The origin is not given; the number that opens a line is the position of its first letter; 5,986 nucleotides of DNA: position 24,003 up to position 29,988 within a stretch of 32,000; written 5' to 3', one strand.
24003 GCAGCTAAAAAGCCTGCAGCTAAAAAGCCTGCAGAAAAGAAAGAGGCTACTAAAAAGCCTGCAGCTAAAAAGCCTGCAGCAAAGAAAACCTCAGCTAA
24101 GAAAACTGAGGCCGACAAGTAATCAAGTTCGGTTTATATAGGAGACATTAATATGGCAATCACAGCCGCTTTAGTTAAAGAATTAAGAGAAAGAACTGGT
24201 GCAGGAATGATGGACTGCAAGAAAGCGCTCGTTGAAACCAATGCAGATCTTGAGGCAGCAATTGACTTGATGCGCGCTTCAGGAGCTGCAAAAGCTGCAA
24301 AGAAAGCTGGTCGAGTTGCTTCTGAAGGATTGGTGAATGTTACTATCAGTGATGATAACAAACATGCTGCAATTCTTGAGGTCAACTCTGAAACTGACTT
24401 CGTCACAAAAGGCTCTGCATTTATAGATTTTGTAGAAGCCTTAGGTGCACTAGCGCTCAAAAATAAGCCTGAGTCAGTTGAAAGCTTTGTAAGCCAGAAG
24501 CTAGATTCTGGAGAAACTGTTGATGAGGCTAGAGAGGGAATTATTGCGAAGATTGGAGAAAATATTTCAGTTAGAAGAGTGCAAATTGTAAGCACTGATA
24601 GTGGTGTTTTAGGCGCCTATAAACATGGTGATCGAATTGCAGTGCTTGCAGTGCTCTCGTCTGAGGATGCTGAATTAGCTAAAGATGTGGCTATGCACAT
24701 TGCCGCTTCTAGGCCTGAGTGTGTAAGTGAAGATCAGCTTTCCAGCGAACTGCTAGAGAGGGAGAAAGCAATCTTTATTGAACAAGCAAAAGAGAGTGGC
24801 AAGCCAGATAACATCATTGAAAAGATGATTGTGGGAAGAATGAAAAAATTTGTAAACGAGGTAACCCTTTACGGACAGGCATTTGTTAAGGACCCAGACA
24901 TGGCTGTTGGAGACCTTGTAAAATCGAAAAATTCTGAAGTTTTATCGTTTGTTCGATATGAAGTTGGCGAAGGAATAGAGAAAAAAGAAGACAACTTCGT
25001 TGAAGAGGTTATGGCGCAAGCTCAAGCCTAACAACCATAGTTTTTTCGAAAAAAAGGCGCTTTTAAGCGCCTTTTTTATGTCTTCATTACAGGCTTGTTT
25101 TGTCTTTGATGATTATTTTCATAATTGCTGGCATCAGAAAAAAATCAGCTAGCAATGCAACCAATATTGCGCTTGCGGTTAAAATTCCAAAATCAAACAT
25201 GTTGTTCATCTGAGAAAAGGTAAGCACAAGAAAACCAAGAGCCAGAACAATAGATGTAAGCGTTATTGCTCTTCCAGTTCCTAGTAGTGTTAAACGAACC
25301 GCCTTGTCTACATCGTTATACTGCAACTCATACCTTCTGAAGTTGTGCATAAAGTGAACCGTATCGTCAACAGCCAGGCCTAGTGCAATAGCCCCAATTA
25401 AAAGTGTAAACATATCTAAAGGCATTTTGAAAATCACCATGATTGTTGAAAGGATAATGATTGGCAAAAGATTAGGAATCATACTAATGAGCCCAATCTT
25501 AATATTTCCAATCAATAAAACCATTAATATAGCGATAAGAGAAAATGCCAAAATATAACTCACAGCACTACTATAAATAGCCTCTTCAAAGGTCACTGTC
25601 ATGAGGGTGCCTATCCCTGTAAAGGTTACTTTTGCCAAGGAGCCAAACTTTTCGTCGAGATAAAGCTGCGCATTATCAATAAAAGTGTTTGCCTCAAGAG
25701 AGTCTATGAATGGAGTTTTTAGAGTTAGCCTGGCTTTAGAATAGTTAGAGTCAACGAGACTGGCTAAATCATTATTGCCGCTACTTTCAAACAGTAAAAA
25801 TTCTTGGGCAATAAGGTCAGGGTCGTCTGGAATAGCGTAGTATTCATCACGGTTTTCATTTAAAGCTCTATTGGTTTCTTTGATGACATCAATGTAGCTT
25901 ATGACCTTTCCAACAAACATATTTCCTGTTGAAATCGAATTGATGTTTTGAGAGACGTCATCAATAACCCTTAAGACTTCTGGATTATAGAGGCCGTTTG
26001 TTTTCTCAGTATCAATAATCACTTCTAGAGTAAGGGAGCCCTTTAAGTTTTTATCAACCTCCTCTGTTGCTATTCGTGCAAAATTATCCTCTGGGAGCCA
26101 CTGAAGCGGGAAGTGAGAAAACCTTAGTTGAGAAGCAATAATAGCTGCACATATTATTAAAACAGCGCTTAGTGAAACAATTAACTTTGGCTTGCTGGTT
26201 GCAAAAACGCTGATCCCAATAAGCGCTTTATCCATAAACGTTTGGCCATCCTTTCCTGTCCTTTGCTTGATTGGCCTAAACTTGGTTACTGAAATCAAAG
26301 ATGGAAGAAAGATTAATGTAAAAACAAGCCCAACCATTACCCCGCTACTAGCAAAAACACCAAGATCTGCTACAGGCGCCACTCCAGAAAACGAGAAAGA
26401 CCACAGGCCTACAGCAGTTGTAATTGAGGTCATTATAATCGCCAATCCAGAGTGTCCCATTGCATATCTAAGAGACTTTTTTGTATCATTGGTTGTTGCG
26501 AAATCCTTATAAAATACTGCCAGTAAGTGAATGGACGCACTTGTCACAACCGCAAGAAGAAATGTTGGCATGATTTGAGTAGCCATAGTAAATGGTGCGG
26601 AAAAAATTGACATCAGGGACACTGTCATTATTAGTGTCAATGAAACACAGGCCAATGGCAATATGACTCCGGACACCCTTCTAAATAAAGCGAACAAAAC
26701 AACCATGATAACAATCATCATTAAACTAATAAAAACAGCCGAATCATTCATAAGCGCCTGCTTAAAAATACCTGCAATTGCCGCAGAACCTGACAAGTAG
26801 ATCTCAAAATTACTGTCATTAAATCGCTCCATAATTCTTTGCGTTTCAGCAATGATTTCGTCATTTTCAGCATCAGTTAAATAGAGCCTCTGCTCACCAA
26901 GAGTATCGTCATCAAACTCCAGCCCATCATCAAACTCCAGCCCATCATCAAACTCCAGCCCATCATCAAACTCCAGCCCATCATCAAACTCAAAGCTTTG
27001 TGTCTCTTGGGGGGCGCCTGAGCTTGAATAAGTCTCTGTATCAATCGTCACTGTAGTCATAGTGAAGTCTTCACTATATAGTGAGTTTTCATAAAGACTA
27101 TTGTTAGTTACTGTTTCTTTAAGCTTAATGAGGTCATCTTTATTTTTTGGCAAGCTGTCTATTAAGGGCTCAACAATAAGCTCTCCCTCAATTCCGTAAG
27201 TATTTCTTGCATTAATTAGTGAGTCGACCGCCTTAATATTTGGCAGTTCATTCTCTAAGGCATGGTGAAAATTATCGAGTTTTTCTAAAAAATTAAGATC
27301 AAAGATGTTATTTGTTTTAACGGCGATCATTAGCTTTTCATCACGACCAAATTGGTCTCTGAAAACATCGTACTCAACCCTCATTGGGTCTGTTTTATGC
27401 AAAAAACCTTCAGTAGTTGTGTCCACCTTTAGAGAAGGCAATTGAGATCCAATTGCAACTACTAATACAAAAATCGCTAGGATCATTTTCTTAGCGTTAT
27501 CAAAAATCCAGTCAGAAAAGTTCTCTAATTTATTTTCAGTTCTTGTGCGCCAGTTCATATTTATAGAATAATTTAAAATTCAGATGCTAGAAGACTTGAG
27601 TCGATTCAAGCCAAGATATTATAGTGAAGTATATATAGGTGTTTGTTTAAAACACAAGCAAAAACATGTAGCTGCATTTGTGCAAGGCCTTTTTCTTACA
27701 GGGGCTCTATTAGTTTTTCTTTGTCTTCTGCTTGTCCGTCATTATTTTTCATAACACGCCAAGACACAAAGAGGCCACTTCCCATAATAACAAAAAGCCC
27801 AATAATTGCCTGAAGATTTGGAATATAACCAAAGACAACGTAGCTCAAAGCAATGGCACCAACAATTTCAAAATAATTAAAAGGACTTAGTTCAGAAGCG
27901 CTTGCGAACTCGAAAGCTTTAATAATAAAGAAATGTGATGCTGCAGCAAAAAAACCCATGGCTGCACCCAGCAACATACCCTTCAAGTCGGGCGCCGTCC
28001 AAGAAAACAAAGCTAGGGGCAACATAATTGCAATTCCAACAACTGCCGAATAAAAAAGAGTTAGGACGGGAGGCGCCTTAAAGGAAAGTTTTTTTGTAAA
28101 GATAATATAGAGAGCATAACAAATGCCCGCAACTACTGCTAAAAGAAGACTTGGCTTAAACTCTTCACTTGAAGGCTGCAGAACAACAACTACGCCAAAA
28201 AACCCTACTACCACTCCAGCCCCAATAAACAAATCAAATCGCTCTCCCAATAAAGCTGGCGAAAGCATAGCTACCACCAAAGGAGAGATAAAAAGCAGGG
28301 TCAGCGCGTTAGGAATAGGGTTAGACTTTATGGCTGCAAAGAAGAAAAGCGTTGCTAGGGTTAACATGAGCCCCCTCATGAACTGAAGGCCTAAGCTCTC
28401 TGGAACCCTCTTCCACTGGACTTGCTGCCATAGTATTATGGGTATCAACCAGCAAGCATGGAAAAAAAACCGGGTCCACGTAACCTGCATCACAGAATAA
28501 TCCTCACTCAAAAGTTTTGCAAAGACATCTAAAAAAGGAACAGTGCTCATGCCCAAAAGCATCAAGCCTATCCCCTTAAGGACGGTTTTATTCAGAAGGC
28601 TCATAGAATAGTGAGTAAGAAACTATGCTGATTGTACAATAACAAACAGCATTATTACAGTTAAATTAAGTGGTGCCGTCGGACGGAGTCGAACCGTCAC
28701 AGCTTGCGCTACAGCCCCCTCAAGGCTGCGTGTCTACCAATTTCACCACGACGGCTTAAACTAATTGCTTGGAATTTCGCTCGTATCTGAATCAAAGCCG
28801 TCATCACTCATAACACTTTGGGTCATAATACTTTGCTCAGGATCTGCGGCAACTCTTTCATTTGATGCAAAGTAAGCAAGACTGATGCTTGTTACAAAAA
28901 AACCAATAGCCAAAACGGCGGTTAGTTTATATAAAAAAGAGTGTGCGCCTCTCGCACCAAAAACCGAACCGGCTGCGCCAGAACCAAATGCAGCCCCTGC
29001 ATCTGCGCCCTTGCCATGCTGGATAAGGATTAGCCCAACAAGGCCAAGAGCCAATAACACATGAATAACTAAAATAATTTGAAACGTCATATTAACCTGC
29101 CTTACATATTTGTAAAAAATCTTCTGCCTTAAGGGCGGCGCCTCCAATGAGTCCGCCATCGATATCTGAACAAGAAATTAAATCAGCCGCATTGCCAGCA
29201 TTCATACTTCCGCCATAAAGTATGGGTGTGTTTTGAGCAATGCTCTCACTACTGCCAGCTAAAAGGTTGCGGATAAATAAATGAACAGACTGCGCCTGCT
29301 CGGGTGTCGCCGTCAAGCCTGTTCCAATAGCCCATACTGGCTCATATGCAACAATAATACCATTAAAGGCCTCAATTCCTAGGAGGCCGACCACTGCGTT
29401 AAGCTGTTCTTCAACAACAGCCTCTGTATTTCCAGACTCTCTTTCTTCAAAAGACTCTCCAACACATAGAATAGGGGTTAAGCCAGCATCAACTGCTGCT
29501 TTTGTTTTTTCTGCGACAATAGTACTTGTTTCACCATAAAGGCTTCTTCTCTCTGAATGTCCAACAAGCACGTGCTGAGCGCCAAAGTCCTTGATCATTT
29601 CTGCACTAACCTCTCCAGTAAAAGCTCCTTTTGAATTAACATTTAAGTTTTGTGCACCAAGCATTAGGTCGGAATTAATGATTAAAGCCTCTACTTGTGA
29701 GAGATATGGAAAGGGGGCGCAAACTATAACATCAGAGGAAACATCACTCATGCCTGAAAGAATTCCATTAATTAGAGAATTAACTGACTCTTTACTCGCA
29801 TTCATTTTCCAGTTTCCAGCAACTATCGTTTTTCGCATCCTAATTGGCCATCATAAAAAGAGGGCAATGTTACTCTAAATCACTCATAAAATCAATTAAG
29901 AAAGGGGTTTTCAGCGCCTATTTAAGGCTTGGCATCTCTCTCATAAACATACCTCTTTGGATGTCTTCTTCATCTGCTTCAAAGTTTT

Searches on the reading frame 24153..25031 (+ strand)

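Call 43: search_protein_families(library=pfam, proteins=[window:24153-25031:+], max_evalue=0.00001)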
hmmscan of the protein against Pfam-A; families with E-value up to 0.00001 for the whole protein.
window:24153-25031:+ (292 aa): 1 family
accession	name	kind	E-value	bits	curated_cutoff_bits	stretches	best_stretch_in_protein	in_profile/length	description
PF00889.24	EF_TS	-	2.4e-72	243.2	27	1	72-273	1-204/204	Elongation factor TS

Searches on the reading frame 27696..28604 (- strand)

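Call 43: search_protein_families(library=pfam, proteins=[window:27696-28604:-], max_evalue=0.00001)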
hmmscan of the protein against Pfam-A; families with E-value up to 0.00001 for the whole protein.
window:27696-28604:- (302 aa): 1 family
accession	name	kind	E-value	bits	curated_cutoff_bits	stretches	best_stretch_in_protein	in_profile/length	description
PF00892.27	EamA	-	7.1e-31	107.7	28.2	2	10-142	2-134/135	EamA-like transporter family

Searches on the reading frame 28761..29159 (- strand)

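Call 43: search_protein_families(library=pfam, proteins=[window:28761-29159:-], max_evalue=0.00001)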
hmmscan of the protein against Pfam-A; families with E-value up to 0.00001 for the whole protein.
window:28761-29159:- (132 aa): 1 family
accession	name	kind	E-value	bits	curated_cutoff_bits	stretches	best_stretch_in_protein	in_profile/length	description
PF03840.19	SecG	-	1.1e-21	77.1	29.2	1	28-97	1-70/70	Preprotein translocase SecG subunit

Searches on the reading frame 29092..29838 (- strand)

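Call 43: search_protein_families(library=pfam, proteins=[window:29092-29838:-], max_evalue=0.00001)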
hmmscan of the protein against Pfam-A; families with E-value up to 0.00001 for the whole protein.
window:29092-29838:- (248 aa): 1 family
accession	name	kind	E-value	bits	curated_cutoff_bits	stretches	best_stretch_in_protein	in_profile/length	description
PF00121.24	TIM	-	1.6e-92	309.9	20.1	1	5-247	2-244/245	Triosephosphate isomerase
